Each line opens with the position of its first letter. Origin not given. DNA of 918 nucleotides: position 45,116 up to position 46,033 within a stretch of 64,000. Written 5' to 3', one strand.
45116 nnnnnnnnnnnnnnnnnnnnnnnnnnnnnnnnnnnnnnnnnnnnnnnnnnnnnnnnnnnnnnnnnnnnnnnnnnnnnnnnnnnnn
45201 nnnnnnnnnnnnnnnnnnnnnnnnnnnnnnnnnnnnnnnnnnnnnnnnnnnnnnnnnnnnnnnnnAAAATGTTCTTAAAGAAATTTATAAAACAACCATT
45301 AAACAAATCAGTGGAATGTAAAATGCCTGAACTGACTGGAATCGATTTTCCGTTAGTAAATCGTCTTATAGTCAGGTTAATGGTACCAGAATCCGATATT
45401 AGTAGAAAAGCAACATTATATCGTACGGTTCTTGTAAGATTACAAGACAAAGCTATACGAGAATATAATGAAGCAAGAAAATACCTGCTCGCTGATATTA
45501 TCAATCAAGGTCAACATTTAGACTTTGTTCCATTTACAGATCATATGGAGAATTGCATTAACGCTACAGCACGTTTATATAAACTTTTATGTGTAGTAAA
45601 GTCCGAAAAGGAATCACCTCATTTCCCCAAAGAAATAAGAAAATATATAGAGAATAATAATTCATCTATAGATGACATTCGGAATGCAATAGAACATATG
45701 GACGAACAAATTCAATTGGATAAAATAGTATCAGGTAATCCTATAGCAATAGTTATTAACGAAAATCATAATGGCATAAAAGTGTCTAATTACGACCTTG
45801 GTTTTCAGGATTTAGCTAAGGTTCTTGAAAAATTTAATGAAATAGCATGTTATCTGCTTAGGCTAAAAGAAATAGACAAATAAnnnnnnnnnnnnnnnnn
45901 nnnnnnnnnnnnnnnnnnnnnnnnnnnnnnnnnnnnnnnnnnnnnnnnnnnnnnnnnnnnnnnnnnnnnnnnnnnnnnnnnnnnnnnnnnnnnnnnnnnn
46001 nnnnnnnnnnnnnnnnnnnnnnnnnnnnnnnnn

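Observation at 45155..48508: AT-rich RNxxxH (HEPN-like) gene in the sbcD position, coupled to an SbcD-less Rad50/SbcC zinc-hook ATPase: candidate undescribed two-gene module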

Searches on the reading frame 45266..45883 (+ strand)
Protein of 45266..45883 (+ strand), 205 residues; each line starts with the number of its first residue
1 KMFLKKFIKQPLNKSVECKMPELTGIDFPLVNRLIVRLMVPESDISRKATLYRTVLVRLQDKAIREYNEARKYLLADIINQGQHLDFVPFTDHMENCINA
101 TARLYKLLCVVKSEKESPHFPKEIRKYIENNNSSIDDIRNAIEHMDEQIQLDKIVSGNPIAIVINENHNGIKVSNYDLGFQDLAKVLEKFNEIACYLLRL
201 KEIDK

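Call 4: search_protein_families(library=pfam, proteins=[window:45266-45883:+], max_evalue=1)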
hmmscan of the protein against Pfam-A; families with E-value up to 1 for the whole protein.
window:45266-45883:+ (205 aa): 0 families

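Call 5: search_protein_families(library=padloc, proteins=[window:45266-45883:+], max_evalue=1)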
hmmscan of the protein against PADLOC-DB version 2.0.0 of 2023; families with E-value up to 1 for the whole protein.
window:45266-45883:+ (205 aa): 1 family
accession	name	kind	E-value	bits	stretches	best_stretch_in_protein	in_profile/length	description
PDLC03720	oMTase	-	0.011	13.4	1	88-153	71-137/326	orphan methyltransferase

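Call 6: search_protein_families(library=ncbifam, proteins=[window:45266-45883:+], max_evalue=1)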
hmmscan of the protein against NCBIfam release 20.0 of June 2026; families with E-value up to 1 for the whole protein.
window:45266-45883:+ (205 aa): 0 families

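Call 8: find_homologous_proteins(query=window:45266-45883:+, max_evalue=0.001)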
Query window:45266-45883:+ (205 aa): 7 proteins with E <= 0.001 among 110 candidates.
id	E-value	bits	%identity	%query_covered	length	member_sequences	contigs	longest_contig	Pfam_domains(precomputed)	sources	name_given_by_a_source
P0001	7.1e-117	406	100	91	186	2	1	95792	-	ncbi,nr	ncbi:MAG: hypothetical protein PHF74_00800 [Dehalococcoidales bacterium]|nr:hypothetical protein [De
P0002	1.3e-75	271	61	91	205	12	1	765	-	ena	-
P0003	2.8e-67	244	62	89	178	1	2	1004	-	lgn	-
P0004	8.7e-67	242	59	90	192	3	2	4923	-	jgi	-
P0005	1.7e-65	238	57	90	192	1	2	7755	-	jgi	jgi:hypothetical protein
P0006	2.4e-53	198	50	91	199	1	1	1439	-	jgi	jgi:hypothetical protein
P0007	2.8e-53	198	50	91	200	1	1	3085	-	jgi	jgi:hypothetical protein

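Call 10: find_encoding_contigs(protein=P0005, flank=8000)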
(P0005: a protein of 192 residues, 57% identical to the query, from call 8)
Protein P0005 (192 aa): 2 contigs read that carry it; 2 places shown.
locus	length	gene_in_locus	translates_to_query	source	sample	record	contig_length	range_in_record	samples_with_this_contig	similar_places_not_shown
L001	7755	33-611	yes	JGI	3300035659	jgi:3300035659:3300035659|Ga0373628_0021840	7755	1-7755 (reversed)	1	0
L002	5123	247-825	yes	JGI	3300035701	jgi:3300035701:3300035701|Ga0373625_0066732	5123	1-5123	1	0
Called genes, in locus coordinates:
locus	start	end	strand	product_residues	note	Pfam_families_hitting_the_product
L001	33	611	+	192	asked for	-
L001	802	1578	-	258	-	PF00378:ECH_1, PF16113:ECH_2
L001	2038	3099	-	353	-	PF01557:FAA_hydrolase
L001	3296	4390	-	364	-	PF02746:MR_MLE_N, PF13378:MR_MLE_C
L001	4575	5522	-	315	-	PF01557:FAA_hydrolase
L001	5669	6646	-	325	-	PF00389:2-Hacid_dh, PF02826:2-Hacid_dh_C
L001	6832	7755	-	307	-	?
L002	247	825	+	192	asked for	-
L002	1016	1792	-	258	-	PF00378:ECH_1, PF16113:ECH_2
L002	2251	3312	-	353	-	PF01557:FAA_hydrolase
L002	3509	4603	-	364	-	PF02746:MR_MLE_N, PF13378:MR_MLE_C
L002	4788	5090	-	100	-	PF01557:FAA_hydrolase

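Call 11: find_encoding_contigs(protein=P0004, flank=8000)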
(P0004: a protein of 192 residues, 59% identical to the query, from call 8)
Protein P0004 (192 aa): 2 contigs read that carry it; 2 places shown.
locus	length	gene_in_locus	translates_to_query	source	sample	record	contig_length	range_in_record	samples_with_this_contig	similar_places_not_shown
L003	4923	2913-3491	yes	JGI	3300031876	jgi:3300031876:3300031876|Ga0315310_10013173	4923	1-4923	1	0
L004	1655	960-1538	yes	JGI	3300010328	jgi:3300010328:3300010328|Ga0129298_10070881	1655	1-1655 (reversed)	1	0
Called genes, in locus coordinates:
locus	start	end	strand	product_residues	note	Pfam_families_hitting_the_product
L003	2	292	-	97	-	?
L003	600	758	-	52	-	-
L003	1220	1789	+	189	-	-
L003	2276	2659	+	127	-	-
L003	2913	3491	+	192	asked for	-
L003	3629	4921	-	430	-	?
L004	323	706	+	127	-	-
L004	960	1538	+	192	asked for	-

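Call 12: find_encoding_contigs(protein=P0007, flank=8000)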
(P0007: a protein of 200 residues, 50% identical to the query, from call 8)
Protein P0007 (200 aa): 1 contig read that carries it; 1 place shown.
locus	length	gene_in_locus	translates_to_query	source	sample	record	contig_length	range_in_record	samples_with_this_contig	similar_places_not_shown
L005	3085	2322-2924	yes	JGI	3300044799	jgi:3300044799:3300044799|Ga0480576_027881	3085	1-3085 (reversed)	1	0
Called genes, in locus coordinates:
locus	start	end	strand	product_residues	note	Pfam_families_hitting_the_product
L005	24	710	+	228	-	PF07992:Pyr_redox_2, PF13738:Pyr_redox_3 (faint), PF00070:Pyr_redox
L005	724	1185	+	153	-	-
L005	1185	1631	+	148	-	-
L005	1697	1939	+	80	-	PF04014:MazE_antitoxin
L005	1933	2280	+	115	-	PF02452:PemK_toxin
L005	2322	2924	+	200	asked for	-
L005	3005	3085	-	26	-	?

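Call 19: search_protein_representatives(protein=window:45266-45883:+)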
Query: 205 residues. Proteins with E-value up to 0.001 (for the whole library): 417; up to 1e-10: 173; up to 1e-30: 13. The best 150 are listed.
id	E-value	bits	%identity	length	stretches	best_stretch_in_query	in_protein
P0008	1.3e-51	191.0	50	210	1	17-198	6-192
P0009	4.8e-46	172.9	48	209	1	16-202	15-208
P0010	1.3e-43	165.0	44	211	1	16-200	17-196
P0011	9.1e-37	142.6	52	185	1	16-164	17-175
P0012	4.6e-33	130.6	48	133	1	81-204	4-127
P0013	6.4e-33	130.1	44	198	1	17-199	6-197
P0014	6.8e-33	130.0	42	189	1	23-198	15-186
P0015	2.4e-32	128.2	39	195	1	17-203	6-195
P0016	2.8e-32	128.0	43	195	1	16-202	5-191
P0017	4.1e-32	127.4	39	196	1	16-200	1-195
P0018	6.4e-32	126.8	45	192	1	20-199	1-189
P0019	3.5e-31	124.4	39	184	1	17-191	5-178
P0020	6.6e-31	123.5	48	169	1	16-164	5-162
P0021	1.7e-30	122.2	36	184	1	29-202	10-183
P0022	5.1e-29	117.4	39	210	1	16-199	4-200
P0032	1.3e-25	106.2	41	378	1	19-197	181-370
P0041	9.4e-24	100.2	36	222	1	17-197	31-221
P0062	5.9e-21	91.1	37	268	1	20-197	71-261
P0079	6.4e-18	81.2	33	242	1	14-167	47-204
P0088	3.9e-16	75.3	32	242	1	47-201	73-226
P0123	9.7e-14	67.5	29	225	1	20-199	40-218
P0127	1.6e-13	66.8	31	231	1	10-193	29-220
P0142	1.6e-12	63.6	29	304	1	39-200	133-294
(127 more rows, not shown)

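Call 23: find_homologous_proteins(query=A2, max_evalue=0.00001)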
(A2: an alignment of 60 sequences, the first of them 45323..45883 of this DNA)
Query A2 (60 sequences) (186 aa, profile of the alignment): 49 proteins with E <= 0.00001 among 8000 candidates.
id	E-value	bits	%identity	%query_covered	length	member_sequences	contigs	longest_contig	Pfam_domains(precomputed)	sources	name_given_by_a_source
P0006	5.8e-75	269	49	98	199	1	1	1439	-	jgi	jgi:hypothetical protein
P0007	4.0e-74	266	49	98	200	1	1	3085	-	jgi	jgi:hypothetical protein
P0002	1.5e-71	257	61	99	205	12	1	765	-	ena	-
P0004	3.2e-70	253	59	99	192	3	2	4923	-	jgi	-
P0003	6.5e-67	242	62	98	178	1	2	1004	-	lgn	-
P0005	1.3e-66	241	57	99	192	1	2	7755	-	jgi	jgi:hypothetical protein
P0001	5.3e-65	236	100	100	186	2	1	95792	-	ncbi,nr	ncbi:MAG: hypothetical protein PHF74_00800 [Dehalococcoidales bacterium]|nr:hypothetical protein [De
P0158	3.5e-64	233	47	99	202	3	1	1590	-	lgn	-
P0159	6.6e-60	219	35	94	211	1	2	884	-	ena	-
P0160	2.7e-59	217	26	98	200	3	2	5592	-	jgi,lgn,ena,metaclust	metaclust:\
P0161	5.5e-59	216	27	99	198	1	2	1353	-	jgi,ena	-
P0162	1.1e-58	215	24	98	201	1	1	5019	-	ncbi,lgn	-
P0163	2.6e-58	214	30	98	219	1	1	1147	-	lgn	-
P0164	2.7e-58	214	35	80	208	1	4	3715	-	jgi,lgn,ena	-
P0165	3.3e-58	214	29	96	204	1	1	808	-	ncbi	-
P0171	8.7e-56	206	31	98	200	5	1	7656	-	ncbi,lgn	-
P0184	8.9e-42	160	28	82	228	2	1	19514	-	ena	-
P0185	5.9e-41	158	29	74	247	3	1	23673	-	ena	-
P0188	1.6e-38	150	24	96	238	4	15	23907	-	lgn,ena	-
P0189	7.7e-38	147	31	63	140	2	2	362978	-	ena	-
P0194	5.3e-29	119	31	83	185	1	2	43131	-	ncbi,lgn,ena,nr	ncbi:hypothetical protein KAJ89_04350 [Candidatus Parcubacteria bacterium]|nr:hypothetical protein [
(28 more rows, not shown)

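Call 24: search_solved_structures(query=A2, max_evalue=10, show_alignments=2)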
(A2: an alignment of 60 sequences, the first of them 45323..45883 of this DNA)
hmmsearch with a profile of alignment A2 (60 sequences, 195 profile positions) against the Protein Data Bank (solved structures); distinct sequences matched with E-value up to 10: 13.
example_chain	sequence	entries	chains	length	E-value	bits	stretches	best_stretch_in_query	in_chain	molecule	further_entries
6nyk_A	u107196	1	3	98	0.033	16.5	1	89-141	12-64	Design construct XAX_GGDQ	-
6nxm_A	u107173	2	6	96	0.04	16.2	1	88-139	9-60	Design construct XAA_GVDQ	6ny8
6o0c_A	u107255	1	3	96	0.043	16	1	89-138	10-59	Design construct XAA_GVDQ mutant M4L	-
6nx2_A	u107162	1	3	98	0.048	15.9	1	89-139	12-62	Design construct AAA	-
6nye_A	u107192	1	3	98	0.05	15.8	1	89-134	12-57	Design construct XAX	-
6nyi_A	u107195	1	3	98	0.054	15.7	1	89-132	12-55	Design construct XXA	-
6nz3_A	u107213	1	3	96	0.055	15.7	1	88-138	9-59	Design construct XAA_GGHN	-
6nz1_A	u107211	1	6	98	0.06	15.6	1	89-132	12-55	Design construct XXA_GVDQ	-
6o0i_A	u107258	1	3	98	0.06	15.6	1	89-136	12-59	Design construct XAA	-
8xyv_A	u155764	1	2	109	0.12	14.6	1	38-99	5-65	De novo designed protein 0705-5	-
8rd8_B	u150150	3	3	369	0.33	13.2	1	18-94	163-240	Methyl-accepting chemotaxis protein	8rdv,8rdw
1miu_A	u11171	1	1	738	0.41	12.9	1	71-123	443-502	Breast Cancer type 2 susceptibility protein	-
2q7f_A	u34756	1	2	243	0.56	12.4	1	55-99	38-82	YrrB protein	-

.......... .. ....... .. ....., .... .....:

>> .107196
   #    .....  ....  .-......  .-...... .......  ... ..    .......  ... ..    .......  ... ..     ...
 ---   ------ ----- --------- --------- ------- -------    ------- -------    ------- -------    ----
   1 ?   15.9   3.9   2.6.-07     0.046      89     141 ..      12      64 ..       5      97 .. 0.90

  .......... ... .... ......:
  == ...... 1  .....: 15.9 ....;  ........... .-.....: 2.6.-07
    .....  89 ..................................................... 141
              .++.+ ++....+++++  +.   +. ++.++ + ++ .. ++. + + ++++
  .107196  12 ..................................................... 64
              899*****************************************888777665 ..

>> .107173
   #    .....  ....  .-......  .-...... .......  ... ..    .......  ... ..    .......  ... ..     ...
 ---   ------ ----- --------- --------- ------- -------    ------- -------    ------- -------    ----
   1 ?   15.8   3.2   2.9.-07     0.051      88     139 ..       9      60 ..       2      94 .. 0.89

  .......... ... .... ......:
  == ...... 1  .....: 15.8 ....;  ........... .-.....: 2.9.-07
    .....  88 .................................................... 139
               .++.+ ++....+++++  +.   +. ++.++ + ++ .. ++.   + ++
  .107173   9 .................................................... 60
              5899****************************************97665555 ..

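Call 28: find_encoding_contigs(protein=P0194, flank=6000, max_places=3)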
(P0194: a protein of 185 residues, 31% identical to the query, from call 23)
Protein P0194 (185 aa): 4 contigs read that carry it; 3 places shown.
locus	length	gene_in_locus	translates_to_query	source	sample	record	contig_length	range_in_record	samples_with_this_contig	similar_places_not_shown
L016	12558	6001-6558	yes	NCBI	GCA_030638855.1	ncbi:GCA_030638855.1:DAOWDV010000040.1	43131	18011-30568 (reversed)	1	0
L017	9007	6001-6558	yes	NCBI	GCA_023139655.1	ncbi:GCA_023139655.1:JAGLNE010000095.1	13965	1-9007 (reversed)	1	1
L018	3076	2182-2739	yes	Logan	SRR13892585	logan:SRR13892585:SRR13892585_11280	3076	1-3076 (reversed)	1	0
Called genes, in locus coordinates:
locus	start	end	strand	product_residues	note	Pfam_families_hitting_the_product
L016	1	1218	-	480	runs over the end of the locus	PF00772:DnaB, PF13481:AAA_25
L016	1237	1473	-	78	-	PF18903:DUF5659 (weak)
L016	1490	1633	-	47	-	-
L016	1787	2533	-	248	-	-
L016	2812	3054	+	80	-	-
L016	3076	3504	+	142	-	-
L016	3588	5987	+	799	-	PF07693:KAP_NTPase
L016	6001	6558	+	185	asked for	-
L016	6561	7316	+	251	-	PF18928:DUF5677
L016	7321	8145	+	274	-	-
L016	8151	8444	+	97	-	-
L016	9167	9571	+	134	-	-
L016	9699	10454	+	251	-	-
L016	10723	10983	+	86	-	PF01541:GIY-YIG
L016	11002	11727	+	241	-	PF00561:Abhydrolase_1, PF12146:Hydrolase_4 (weak), PF12697:Abhydrolase_6 (weak)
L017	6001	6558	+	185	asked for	-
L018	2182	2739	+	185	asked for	-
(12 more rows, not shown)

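Call 29: find_encoding_contigs(protein=P0188, flank=6000, max_places=4)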
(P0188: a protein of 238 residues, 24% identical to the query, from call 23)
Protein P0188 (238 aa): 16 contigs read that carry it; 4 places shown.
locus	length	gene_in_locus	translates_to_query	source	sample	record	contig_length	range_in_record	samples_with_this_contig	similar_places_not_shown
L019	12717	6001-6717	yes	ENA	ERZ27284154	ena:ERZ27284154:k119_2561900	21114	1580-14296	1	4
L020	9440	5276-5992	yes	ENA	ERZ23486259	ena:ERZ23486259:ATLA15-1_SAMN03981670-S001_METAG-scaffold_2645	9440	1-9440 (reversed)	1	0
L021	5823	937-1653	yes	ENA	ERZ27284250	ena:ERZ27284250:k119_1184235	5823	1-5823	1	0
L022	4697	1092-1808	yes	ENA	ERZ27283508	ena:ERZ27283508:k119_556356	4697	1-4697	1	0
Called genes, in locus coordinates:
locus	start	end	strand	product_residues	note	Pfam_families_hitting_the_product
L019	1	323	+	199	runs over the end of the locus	PF01625:PMSR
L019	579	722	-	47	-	-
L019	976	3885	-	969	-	PF00672:HAMP, PF00990:GGDEF, PF00563:EAL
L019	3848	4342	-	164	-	-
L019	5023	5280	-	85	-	PF00196:GerE (weak)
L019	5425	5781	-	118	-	-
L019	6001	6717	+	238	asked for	-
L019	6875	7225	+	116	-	-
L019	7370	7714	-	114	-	PF01355:HIPIP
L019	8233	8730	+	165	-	PF00036:EF-hand_1 (faint), PF13202:EF-hand_5 (faint), PF13405:EF-hand_6 (faint), PF13833:EF-hand_8 (faint), PF13499:EF-hand_7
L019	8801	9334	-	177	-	-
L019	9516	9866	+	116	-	-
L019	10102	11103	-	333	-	-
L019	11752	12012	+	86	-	-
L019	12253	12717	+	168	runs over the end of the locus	-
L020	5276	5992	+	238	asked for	-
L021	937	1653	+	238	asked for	-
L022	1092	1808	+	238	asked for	-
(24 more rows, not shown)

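Call 30: find_encoding_contigs(protein=P0185, flank=6000, max_places=3)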
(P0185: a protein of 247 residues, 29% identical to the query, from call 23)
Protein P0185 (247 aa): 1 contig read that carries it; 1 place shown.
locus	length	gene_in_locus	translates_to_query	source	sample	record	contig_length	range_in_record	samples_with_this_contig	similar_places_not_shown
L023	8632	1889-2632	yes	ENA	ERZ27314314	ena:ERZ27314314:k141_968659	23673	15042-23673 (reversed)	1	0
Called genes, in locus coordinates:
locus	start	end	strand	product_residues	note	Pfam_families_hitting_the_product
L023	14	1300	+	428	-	PF13091:PLDc_2, PF00614:PLDc (faint), PF13091:PLDc_2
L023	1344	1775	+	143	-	PF13527:Acetyltransf_9 (weak), PF00583:Acetyltransf_1, PF13508:Acetyltransf_7, PF13673:Acetyltransf_10 (weak)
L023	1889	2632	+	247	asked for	-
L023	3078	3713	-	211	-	PF23023:Anti-Pycsar_Apyc1 (weak), PF00753:Lactamase_B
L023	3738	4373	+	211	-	PF13192:Thioredoxin_3 (weak), PF13646:HEAT_2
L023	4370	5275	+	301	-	PF00892:EamA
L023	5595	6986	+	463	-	PF13727:CoA_binding_3, PF02397:Bac_transf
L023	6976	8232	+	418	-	PF10082:BBP2_2 (weak)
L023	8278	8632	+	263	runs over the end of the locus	PF02563:Poly_export, PF10531:SLBB, PF22461:SLBB_2, PF10531:SLBB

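Call 31: find_encoding_contigs(protein=P0184, flank=6000, max_places=3)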
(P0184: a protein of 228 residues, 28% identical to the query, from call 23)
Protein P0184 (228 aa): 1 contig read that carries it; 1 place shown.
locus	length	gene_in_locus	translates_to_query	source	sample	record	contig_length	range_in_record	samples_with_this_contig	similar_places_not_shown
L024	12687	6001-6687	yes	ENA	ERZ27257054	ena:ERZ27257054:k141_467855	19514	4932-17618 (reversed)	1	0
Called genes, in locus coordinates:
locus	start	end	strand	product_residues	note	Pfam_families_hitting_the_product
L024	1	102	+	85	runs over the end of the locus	-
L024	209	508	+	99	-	-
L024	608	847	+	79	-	-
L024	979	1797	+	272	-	-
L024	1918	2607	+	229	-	-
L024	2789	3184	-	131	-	-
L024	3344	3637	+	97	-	-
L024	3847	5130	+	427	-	-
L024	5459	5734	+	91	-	-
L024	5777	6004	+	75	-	-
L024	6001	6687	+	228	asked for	-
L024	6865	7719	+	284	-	PF14022:DUF4238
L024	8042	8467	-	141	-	-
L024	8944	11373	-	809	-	PF13620:CarboxypepD_reg (faint), PF07715:Plug (weak), PF00593:TonB_dep_Rec_b-barrel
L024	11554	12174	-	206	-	PF01022:HTH_5, PF12840:HTH_20 (weak)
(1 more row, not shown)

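Call 32: predict_structure(alignment_id=A3)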
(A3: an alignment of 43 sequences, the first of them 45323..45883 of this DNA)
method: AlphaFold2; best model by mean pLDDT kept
length: 186 residues; sequences in the alignment: 43
mean_pLDDT: 92.7   pTM: 0.89
mean pLDDT of the five models: 92.7, 91.6, 91.2, 90.8, 87.4
residues with pLDDT >= 90: 144; 70-90: 41; 50-70: 1; < 50: 0
segments of 3 or more residues with pLDDT < 50: none
pLDDT, mean of each block of 10 residues (from residue 1): 91 91 88 95 98 94 84 98 97 91 94 95 92 88 94 96 97 95 81
secondary structure, 60 per line:
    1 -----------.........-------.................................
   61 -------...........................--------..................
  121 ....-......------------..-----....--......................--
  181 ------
elements in order: H12-20 H28-60 H68-94 H103-124 H126-131 E151-154 E157-160 H161-178

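Call 37: search_protein_families(library=pfam, proteins=[L003:3629-4921:-, L003:1220-1789:+, L003:2276-2659:+], max_evalue=0.01)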
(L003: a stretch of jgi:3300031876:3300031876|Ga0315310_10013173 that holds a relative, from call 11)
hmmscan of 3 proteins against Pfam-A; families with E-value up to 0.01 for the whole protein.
L003:3629-4921:- (430 aa): 0 families

L003:1220-1789:+ (189 aa): 0 families

L003:2276-2659:+ (127 aa): 0 families

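Call 39: search_protein_families(library=pfam, alignment_id=A2, max_evalue=10)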
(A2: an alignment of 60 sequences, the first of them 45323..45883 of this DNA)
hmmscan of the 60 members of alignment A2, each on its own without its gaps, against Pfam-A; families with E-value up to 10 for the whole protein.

A. member 1, window:45323-45883:+ (186 aa): 1 family
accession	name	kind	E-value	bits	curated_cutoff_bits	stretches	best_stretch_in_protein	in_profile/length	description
PF19086.5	Terpene_syn_C_2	-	0.14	12.4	23.7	1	67-176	40-150/199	Terpene synthase family 2, C-terminal metal binding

B. families by the number of members that match (of 60 scanned): 78 families (the first 25 are shown)
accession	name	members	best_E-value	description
PF08209.17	Sgf11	2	0.03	Sgf11 (transcriptional regulation protein)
PF01544.23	CorA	2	0.055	CorA-like Mg2+ transporter protein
PF06461.17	CHDII_SANT-like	2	0.063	CHD subfamily II, SANT-like domain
PF20582.4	UPF0758_N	1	0.0024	UPF0758 N-terminal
PF10165.14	Ric8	1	0.003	Guanine nucleotide exchange factor synembryn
PF19539.4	DUF6063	1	0.0032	Family of unknown function (DUF6063)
PF08336.16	P4Ha_N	1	0.0043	Prolyl 4-Hydroxylase alpha-subunit, N-terminal region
PF00555.24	Endotoxin_M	1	0.0061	delta endotoxin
PF15297.11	CKAP2_C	1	0.0068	Cytoskeleton-associated protein 2 C-terminus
PF20653.3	COG6_C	1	0.0073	Conserved Oligomeric Golgi complex subunit 6, C-terminal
PF19302.4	DUF5915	1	0.0074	Domain of unknown function (DUF5915)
PF22766.2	ZW10_C2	1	0.0091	ZW10 C-terminal helical domain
PF01540.21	Lipoprotein_7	1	0.017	Adhesin lipoprotein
PF04433.23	SWIRM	1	0.022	SWIRM domain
PF20975.2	DGCcoil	1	0.022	DGC-associated coil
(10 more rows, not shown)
